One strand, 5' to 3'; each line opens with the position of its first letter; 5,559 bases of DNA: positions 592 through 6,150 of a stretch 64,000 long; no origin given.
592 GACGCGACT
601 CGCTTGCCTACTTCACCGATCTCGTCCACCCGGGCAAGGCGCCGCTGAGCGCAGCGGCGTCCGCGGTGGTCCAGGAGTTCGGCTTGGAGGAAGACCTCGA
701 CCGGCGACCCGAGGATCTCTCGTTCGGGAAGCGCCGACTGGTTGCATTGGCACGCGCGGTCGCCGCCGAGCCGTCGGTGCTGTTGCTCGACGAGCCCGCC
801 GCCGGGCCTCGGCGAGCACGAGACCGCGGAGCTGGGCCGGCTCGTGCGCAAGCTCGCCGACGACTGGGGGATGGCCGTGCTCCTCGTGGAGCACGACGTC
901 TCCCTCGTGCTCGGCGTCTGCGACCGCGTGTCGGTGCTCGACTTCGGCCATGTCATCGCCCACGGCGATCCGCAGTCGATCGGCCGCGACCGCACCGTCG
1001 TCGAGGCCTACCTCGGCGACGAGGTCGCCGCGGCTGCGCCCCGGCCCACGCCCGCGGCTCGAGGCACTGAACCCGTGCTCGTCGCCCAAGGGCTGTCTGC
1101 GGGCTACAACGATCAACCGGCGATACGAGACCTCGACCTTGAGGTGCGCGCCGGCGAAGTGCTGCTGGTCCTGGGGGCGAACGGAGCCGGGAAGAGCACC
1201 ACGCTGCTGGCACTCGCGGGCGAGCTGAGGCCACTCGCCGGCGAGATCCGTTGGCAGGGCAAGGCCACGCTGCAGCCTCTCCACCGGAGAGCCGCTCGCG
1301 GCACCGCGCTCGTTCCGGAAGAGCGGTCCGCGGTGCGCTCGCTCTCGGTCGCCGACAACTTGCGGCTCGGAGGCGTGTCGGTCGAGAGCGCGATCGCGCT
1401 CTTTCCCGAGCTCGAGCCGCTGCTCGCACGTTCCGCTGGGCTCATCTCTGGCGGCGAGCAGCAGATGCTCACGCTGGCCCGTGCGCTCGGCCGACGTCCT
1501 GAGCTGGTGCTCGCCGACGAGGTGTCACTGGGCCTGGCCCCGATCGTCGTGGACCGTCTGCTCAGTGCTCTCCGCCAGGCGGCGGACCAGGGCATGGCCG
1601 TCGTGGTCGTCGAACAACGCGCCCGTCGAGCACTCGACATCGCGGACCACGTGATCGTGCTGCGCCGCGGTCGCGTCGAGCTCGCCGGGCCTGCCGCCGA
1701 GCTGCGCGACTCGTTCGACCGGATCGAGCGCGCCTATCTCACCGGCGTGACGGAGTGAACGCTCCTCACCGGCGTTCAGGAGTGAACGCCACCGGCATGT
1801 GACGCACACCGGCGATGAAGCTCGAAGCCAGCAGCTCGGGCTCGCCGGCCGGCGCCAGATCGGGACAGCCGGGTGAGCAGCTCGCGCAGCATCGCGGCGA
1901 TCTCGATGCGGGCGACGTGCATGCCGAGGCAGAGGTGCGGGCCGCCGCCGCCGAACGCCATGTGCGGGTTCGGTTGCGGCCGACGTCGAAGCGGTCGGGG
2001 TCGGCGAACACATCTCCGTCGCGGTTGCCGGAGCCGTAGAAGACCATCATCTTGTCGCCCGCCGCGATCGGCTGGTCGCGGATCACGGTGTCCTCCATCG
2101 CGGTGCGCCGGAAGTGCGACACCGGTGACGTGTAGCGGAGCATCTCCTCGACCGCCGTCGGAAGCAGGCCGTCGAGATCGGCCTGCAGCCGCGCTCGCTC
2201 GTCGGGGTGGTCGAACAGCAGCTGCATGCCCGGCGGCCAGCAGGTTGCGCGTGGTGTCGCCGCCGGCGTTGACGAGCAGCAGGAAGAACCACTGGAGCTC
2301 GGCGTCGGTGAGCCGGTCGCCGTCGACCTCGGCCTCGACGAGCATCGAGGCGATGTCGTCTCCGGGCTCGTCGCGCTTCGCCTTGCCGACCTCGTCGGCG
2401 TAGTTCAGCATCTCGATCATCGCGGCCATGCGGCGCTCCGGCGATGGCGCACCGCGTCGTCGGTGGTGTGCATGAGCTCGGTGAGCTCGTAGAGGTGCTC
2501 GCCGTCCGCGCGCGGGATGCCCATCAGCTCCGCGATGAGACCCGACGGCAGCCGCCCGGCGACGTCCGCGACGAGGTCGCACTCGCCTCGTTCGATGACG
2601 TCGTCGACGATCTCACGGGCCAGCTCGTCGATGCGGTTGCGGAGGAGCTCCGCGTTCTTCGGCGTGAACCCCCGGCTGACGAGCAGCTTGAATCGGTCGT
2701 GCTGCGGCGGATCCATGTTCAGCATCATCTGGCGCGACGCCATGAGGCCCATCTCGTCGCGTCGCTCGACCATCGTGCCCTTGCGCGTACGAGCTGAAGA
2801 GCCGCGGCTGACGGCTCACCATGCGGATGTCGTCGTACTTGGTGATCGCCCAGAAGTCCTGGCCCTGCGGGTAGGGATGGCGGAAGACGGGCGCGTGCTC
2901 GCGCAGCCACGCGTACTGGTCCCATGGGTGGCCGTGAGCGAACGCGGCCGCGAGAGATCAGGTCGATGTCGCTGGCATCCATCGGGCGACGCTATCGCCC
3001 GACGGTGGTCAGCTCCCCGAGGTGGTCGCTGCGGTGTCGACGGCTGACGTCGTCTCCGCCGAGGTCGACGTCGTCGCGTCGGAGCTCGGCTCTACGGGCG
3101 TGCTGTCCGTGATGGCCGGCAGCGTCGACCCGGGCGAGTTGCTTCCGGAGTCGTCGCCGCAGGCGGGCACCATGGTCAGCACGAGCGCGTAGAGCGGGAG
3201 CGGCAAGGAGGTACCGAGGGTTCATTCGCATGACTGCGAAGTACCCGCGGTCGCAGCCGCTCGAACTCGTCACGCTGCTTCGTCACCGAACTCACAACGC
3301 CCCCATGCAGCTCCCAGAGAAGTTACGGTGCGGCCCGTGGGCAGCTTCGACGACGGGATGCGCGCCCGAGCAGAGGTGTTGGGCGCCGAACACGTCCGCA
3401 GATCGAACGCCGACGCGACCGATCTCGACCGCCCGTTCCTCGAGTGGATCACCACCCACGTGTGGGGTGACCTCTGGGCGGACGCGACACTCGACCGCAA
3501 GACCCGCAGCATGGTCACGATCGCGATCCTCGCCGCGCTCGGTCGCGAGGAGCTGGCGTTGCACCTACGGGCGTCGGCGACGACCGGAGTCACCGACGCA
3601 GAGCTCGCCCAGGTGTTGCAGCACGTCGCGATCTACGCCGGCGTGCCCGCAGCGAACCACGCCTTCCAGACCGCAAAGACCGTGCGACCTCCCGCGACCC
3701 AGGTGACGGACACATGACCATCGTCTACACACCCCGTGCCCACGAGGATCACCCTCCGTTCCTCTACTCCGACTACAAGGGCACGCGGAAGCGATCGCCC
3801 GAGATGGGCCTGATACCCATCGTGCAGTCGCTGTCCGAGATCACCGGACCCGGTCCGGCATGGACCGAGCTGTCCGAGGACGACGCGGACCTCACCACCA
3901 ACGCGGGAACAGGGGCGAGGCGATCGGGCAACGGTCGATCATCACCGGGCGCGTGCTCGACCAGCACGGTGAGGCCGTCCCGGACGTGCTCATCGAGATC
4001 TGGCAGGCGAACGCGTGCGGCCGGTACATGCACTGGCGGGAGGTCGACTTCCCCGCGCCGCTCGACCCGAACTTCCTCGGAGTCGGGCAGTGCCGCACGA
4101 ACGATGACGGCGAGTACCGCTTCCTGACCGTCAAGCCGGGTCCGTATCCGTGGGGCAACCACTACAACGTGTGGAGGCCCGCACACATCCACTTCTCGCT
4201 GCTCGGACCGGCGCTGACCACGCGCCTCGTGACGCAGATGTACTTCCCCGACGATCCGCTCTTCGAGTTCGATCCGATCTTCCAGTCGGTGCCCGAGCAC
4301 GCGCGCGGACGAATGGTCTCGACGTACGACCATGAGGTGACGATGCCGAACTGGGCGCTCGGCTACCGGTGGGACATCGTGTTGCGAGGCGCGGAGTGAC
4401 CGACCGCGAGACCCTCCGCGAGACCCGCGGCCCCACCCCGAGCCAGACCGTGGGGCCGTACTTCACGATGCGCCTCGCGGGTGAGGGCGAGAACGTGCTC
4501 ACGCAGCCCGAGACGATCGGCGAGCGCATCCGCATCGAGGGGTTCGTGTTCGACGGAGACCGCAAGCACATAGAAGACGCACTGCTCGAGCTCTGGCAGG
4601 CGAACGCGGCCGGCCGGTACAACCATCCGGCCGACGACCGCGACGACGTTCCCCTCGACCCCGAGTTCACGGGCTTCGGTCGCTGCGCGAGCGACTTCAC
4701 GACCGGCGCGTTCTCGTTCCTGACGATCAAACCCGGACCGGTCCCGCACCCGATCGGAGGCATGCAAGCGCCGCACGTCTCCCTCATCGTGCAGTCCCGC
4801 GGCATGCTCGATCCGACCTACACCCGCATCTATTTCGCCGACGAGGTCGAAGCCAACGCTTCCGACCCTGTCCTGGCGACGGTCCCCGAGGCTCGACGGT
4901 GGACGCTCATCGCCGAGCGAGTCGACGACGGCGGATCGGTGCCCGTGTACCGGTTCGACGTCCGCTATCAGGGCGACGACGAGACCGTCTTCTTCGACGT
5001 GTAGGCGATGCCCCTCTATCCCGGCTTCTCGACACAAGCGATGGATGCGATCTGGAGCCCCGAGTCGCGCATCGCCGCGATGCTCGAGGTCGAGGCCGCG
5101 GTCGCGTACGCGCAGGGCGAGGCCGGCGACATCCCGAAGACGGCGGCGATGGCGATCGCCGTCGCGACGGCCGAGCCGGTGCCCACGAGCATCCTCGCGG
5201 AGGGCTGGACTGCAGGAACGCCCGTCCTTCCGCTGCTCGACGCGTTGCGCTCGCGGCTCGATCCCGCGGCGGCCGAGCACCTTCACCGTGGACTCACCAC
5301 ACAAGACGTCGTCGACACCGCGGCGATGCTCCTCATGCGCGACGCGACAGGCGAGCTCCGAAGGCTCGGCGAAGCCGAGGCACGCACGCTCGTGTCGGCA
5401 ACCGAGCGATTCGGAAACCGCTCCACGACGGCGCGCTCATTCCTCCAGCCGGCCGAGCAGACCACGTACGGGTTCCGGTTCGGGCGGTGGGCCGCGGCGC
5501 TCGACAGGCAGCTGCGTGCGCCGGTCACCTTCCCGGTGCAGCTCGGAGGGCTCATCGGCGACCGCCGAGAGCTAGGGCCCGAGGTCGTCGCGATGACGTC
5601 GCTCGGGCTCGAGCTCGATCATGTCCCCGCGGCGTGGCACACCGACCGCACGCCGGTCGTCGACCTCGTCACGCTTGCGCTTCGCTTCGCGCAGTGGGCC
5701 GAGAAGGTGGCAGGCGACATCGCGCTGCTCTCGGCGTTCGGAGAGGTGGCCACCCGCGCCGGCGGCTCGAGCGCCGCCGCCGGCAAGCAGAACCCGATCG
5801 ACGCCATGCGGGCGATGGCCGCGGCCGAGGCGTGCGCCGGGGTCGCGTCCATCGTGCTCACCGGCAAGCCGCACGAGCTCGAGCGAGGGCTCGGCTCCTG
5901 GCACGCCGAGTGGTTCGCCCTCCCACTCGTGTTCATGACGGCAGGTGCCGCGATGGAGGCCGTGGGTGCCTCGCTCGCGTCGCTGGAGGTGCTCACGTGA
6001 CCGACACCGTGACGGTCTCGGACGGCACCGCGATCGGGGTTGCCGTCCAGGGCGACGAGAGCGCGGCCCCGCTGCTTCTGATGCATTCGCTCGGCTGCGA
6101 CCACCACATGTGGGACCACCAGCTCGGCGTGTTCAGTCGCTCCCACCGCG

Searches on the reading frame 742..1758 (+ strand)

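Call 35: search_protein_families(library=pfam, proteins=[window:742-1758:+], max_evalue=0.00001)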
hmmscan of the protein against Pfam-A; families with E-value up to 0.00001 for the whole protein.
window:742-1758:+ (338 aa): 2 families
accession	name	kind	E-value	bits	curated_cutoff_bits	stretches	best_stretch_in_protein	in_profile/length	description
PF00005.33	ABC_tran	-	9.6e-23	81.7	25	1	129-260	2-134/137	ABC transporter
PF12399.14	BCA_ABC_TP_C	-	1.6e-07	31.2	25.5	1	71-95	2-26/27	Branched-chain amino acid ATP-binding cassette transporter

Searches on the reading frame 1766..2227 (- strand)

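Call 35: search_protein_families(library=pfam, proteins=[window:1766-2227:-], max_evalue=0.00001)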
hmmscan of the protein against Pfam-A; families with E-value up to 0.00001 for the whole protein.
window:1766-2227:- (153 aa): 1 family
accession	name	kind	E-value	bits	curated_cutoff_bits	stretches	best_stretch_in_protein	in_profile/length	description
PF00067.27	p450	-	1.5e-11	44.2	22.8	1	21-84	323-387/462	Cytochrome P450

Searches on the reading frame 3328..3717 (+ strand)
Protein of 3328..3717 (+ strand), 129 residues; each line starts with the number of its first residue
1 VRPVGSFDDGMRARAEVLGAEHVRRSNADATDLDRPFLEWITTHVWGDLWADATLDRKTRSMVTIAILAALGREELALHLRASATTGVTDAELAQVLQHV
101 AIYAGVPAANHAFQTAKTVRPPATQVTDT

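Call 59: search_protein_families(library=ncbifam, proteins=[window:3328-3717:+], max_evalue=1e-10)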
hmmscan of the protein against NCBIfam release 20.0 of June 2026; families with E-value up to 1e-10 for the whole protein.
window:3328-3717:+ (129 aa): 3 families
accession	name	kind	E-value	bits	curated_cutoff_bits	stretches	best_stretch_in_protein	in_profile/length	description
TIGR02425.1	decarb_PcaC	equivalog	2e-43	147.4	155.7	1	6-119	4-118/123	4-carboxymuconolactone decarboxylase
NF051488.1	bifunc_PcaDC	exception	1.9e-42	145.8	390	1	7-119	259-372/375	bifunctional 3-oxoadipate enol-lactonase/4-carboxymuconolactone decarboxylase PcaDC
NF051487.1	bifunc_PcaCD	exception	5.3e-28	98.2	430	1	6-119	5-123/413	bifunctional 4-carboxymuconolactone decarboxylase/3-oxoadipate enol-lactonase PcaCD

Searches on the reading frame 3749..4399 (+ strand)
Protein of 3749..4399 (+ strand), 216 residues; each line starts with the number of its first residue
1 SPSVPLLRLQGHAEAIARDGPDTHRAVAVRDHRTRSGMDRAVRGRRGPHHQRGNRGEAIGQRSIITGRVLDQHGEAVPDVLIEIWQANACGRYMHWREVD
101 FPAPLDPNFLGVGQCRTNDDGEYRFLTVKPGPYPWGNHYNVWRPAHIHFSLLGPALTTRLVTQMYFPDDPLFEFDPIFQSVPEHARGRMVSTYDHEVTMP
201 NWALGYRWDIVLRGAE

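Call 59: search_protein_families(library=ncbifam, proteins=[window:3749-4399:+], max_evalue=1e-10)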
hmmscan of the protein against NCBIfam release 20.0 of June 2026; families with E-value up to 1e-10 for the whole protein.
window:3749-4399:+ (216 aa): 5 families
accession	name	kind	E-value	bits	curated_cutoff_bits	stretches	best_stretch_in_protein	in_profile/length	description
TIGR02422.1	protocat_beta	equivalog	6.2e-79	264.8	296.4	1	53-215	51-213/220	protocatechuate 3,4-dioxygenase subunit beta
TIGR02423.1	protocat_alph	equivalog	1.3e-26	93.7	126.25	1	57-214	34-184/193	protocatechuate 3,4-dioxygenase subunit alpha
TIGR02465.1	chlorocat_1_2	equivalog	1.5e-13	50.5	359.25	1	63-175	99-215/246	chlorocatechol 1,2-dioxygenase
TIGR02439.1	catechol_proteo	equivalog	1.4e-11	43.9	392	0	60-172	126-242/285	catechol 1,2-dioxygenase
TIGR02438.1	catachol_actin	equivalog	7.6e-11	41.7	404.4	0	57-175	127-249/281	catechol 1,2-dioxygenase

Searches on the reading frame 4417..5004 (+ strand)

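Call 59: search_protein_families(library=ncbifam, proteins=[window:4417-5004:+], max_evalue=1e-10)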
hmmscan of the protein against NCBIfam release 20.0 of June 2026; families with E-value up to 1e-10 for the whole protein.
window:4417-5004:+ (195 aa): 2 families
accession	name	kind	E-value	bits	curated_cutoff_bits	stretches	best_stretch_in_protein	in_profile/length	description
TIGR02423.1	protocat_alph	equivalog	9.3e-65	218.1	126.25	1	7-195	1-193/193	protocatechuate 3,4-dioxygenase subunit alpha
TIGR02422.1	protocat_beta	equivalog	2.2e-33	115.8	296.4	1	9-192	29-218/220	protocatechuate 3,4-dioxygenase subunit beta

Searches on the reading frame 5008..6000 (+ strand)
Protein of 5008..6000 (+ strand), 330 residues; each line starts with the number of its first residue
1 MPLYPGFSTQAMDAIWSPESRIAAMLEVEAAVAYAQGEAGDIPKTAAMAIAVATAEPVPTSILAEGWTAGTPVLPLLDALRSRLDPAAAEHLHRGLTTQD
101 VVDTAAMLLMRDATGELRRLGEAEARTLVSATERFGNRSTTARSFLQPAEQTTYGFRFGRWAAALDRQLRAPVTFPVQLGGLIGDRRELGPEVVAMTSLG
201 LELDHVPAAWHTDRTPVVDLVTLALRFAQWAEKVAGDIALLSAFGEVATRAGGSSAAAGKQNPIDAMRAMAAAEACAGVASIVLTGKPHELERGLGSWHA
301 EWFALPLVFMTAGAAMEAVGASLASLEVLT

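Call 59: search_protein_families(library=ncbifam, proteins=[window:5008-6000:+], max_evalue=1e-10)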
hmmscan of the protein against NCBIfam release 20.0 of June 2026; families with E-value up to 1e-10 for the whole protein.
window:5008-6000:+ (330 aa): 7 families
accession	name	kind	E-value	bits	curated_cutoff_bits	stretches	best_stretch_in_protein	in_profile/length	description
TIGR02426.1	protocat_pcaB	equivalog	1.6e-59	201.5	355.75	1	4-324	2-336/338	3-carboxy-cis,cis-muconate cycloisomerase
NF006554.0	PRK09053.1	equivalog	1.2e-46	159.4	595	1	7-328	13-353/453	3-carboxy-cis,cis-muconate cycloisomerase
NF004631.0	PRK05975.1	equivalog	4.6e-43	147.6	371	1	8-321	16-340/352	3-carboxy-cis,cis-muconate cycloisomerase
NF006500.1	PRK08937.2-4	subfamily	9.8e-36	123.5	626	1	6-328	13-351/448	adenylosuccinate lyase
TIGR00928.1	purB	equivalog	7.6e-33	113.9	326.2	1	8-328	6-342/436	adenylosuccinate lyase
NF052536.2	CoM_syn_XcbD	exception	3.7e-29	101.7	600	1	7-328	14-351/443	3-sulfopropionylcysteine synthase XcbD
NF052556.1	NtrsucLyaStm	equivalog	5.6e-26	91.4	650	1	14-319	29-364/466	nitrosuccinate lyase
